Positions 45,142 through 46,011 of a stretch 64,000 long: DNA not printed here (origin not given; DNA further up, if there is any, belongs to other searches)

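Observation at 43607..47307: Second-stator-like MotA/MotB pair followed by PilZ and HDOD proteins in one co-directional block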

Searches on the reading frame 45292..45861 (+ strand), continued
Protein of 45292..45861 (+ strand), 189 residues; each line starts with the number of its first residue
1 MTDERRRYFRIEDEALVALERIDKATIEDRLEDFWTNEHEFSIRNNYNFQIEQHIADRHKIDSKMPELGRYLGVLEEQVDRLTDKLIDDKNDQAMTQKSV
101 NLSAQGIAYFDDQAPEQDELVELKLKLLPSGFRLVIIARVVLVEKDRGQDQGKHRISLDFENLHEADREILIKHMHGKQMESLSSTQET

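Call 76: search_protein_families(library=ncbifam, proteins=[L056:8234-9013:+, L056:9045-9938:+, L090:6359-7117:+, L090:7126-8004:+, L092:6208-6975:+, L092:7011-7982:+, L060:8279-9040:+, L084:8226-8981:+], max_evalue=1e-30)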
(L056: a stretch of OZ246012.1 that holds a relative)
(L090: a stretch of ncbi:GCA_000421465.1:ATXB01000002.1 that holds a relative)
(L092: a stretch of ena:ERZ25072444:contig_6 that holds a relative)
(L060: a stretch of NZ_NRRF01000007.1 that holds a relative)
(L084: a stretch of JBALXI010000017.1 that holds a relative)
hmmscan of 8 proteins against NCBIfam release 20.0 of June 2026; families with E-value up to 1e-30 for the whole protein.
L056:8234-9013:+ (259 aa): 6 families
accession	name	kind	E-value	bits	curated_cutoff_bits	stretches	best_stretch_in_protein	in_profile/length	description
NF006527.0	PRK08990.1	equivalog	1.9e-108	361.6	341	1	7-255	1-249/254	flagellar motor protein PomA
NF005383.1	PRK06926.1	equivalog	4.1e-61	206.3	394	1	7-255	4-257/271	flagellar motor protein MotP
NF006583.0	PRK09109.1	equivalog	1.8e-51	174.7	237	1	7-248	1-245/246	flagellar motor protein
NF005997.1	PRK08124.1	equivalog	3e-50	170.6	340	1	7-257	1-255/259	flagellar motor stator protein MotA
NF005237.0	PRK06743.1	equivalog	2.1e-42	145.4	373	1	6-252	17-269/277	flagellar motor protein MotP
NF006284.1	PRK08456.1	equivalog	3.1e-39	134.7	380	1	7-252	1-249/252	flagellar motor stator protein MotA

L056:9045-9938:+ (297 aa): 7 families
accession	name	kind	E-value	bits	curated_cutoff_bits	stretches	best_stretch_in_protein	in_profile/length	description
NF006508.0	PRK08944.1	subfamily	1.1e-106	356.5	259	1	4-278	4-291/304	MotB family protein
NF006541.1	PRK09038.1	equivalog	4.4e-52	177.2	283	1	12-275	11-249/253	flagellar motor protein MotD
TIGR03350.1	type_VI_ompA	equivalog_domain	3.4e-42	143.6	139.8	1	138-274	2-137/137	type VI secretion system protein TssL, long form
NF005382.1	PRK06925.1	equivalog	3.6e-40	138.6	264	1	100-273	45-222/225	flagellar motor protein MotS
NF005444.0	PRK07033.1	equivalog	1.7e-37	129.4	520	1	130-275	278-422/438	DotU family type VI secretion system protein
NF005999.0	PRK08126.1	subfamily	7.5e-37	127.1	571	1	115-274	273-430/432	hypothetical protein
NF005831.1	PRK07734.1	equivalog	2.1e-34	119.4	301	0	108-273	81-247/250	flagellar motor protein MotB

L090:6359-7117:+ (252 aa): 6 families
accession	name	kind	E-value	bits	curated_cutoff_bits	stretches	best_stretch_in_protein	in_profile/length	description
NF006527.0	PRK08990.1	equivalog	5.3e-104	347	341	1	1-251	1-251/254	flagellar motor protein PomA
NF005383.1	PRK06926.1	equivalog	3.4e-65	219.7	394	1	1-251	4-259/271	flagellar motor protein MotP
NF006583.0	PRK09109.1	equivalog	9.5e-55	185.4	237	1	1-242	1-245/246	flagellar motor protein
NF005997.1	PRK08124.1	equivalog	8.1e-51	172.4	340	1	1-249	1-253/259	flagellar motor stator protein MotA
NF005237.0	PRK06743.1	equivalog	1.5e-46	158.9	373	1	2-246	19-269/277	flagellar motor protein MotP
NF006284.1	PRK08456.1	equivalog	8.2e-35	120.2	380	1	1-246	1-249/252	flagellar motor stator protein MotA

L090:7126-8004:+ (292 aa): 7 families
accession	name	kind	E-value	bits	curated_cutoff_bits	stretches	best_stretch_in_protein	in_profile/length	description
NF006508.0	PRK08944.1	subfamily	4.9e-103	344.5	259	1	2-279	2-290/304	MotB family protein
NF006541.1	PRK09038.1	equivalog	1.5e-54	185.3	283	1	16-277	15-249/253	flagellar motor protein MotD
NF005195.1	PRK06667.1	equivalog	8.4e-38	130.5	300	0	128-277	81-236/241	flagellar motor protein MotB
NF005444.0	PRK07033.1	equivalog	2.5e-36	125.6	520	1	129-279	274-424/438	DotU family type VI secretion system protein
TIGR03350.1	type_VI_ompA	equivalog_domain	7.5e-36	123.1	139.8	1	141-275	2-136/137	type VI secretion system protein TssL, long form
NF005382.1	PRK06925.1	equivalog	1.3e-34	120.5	264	0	99-277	47-224/225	flagellar motor protein MotS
NF005831.1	PRK07734.1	equivalog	3.9e-32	112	301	0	108-275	80-247/250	flagellar motor protein MotB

L092:6208-6975:+ (255 aa): 6 families
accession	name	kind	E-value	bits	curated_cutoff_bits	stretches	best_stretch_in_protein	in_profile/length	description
NF006527.0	PRK08990.1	equivalog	7.6e-108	359.6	341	1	1-250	1-250/254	flagellar motor protein PomA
NF005383.1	PRK06926.1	equivalog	3.9e-62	209.7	394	1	2-248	5-256/271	flagellar motor protein MotP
NF005997.1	PRK08124.1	equivalog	1.8e-51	174.6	340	1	1-248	1-252/259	flagellar motor stator protein MotA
NF006583.0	PRK09109.1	equivalog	9.1e-50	169.1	237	1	1-242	1-245/246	flagellar motor protein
NF005237.0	PRK06743.1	equivalog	5e-42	144.1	373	1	1-243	18-266/277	flagellar motor protein MotP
NF006284.1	PRK08456.1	equivalog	2.1e-38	132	380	1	1-246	1-249/252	flagellar motor stator protein MotA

L092:7011-7982:+ (323 aa): 7 families
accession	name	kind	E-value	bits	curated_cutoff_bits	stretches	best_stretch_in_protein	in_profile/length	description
NF006508.0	PRK08944.1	subfamily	3.6e-106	354.8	259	1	13-281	11-294/304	MotB family protein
NF006541.1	PRK09038.1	equivalog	7.9e-53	179.7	283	1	18-274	15-248/253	flagellar motor protein MotD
TIGR03350.1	type_VI_ompA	equivalog_domain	1.1e-40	138.7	139.8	1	138-274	2-137/137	type VI secretion system protein TssL, long form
NF005382.1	PRK06925.1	equivalog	2.5e-40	139.1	264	1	96-273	46-222/225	flagellar motor protein MotS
NF005999.0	PRK08126.1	subfamily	4.2e-33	114.8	571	1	137-274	294-430/432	hypothetical protein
NF005444.0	PRK07033.1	equivalog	5.3e-33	114.6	520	1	134-274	282-421/438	DotU family type VI secretion system protein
NF005831.1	PRK07734.1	equivalog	3.9e-32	112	301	1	18-273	17-247/250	flagellar motor protein MotB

L060:8279-9040:+ (253 aa): 6 families
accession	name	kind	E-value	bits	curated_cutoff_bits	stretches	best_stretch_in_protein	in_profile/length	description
NF006527.0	PRK08990.1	equivalog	1.3e-110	368.7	341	1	1-250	1-250/254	flagellar motor protein PomA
NF005383.1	PRK06926.1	equivalog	2.7e-61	206.9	394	1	2-248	5-256/271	flagellar motor protein MotP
NF006583.0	PRK09109.1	equivalog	1.4e-48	165.2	237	1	1-242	1-245/246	flagellar motor protein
NF005997.1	PRK08124.1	equivalog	1.7e-48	164.9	340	1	1-248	1-252/259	flagellar motor stator protein MotA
NF005237.0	PRK06743.1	equivalog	3.9e-44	151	373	1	2-245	19-268/277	flagellar motor protein MotP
NF006284.1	PRK08456.1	equivalog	1.6e-38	132.4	380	1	1-246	1-249/252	flagellar motor stator protein MotA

L084:8226-8981:+ (251 aa): 6 families
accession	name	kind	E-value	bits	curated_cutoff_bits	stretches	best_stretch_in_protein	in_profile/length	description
NF006527.0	PRK08990.1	equivalog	3.4e-120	400.1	341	1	1-250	1-250/254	flagellar motor protein PomA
NF005383.1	PRK06926.1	equivalog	2.5e-61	207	394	1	2-248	5-256/271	flagellar motor protein MotP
NF006583.0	PRK09109.1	equivalog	5.2e-55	186.2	237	1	1-242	1-245/246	flagellar motor protein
NF005997.1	PRK08124.1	equivalog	2.5e-52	177.4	340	1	1-249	1-253/259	flagellar motor stator protein MotA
NF005237.0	PRK06743.1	equivalog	8.6e-43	146.6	373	1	2-245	19-268/277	flagellar motor protein MotP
NF006284.1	PRK08456.1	equivalog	1.8e-35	122.4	380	1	1-246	1-249/252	flagellar motor stator protein MotA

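Call 77: search_solved_structures(query=A3, max_evalue=10, show_alignments=2)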
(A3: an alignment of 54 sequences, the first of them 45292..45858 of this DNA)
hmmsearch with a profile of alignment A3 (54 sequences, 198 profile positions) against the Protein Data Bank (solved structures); distinct sequences matched with E-value up to 10: 9.
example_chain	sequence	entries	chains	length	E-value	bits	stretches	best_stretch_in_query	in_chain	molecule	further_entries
5vx6_A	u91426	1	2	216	1.1e-05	28.2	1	105-192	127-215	Uncharacterized protein YpfA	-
6rx3_A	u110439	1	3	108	0.2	14.3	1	43-100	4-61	Syncytin-2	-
3dsg_A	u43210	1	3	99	0.34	13.5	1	112-168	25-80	Type IV fimbriae assembly protein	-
4f48_B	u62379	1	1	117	0.47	13.1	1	112-168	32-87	Type IV fimbriae assembly protein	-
7lkq_B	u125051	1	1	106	0.66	12.6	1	112-168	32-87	Type IV fimbriae assembly protein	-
3cnr_A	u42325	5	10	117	0.8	12.3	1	112-168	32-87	Type IV fimbriae assembly protein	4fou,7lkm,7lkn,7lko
3wpr_A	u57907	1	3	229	1.4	11.6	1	47-97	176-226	Trimeric autotransporter adhesin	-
2wpr_A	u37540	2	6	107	2.1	10.9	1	38-98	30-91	TRIMERIC AUTOTRANSPORTER ADHESIN FRAGMENT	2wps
8qkd_A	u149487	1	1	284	5.1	9.7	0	34-104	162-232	sc-CC-5-24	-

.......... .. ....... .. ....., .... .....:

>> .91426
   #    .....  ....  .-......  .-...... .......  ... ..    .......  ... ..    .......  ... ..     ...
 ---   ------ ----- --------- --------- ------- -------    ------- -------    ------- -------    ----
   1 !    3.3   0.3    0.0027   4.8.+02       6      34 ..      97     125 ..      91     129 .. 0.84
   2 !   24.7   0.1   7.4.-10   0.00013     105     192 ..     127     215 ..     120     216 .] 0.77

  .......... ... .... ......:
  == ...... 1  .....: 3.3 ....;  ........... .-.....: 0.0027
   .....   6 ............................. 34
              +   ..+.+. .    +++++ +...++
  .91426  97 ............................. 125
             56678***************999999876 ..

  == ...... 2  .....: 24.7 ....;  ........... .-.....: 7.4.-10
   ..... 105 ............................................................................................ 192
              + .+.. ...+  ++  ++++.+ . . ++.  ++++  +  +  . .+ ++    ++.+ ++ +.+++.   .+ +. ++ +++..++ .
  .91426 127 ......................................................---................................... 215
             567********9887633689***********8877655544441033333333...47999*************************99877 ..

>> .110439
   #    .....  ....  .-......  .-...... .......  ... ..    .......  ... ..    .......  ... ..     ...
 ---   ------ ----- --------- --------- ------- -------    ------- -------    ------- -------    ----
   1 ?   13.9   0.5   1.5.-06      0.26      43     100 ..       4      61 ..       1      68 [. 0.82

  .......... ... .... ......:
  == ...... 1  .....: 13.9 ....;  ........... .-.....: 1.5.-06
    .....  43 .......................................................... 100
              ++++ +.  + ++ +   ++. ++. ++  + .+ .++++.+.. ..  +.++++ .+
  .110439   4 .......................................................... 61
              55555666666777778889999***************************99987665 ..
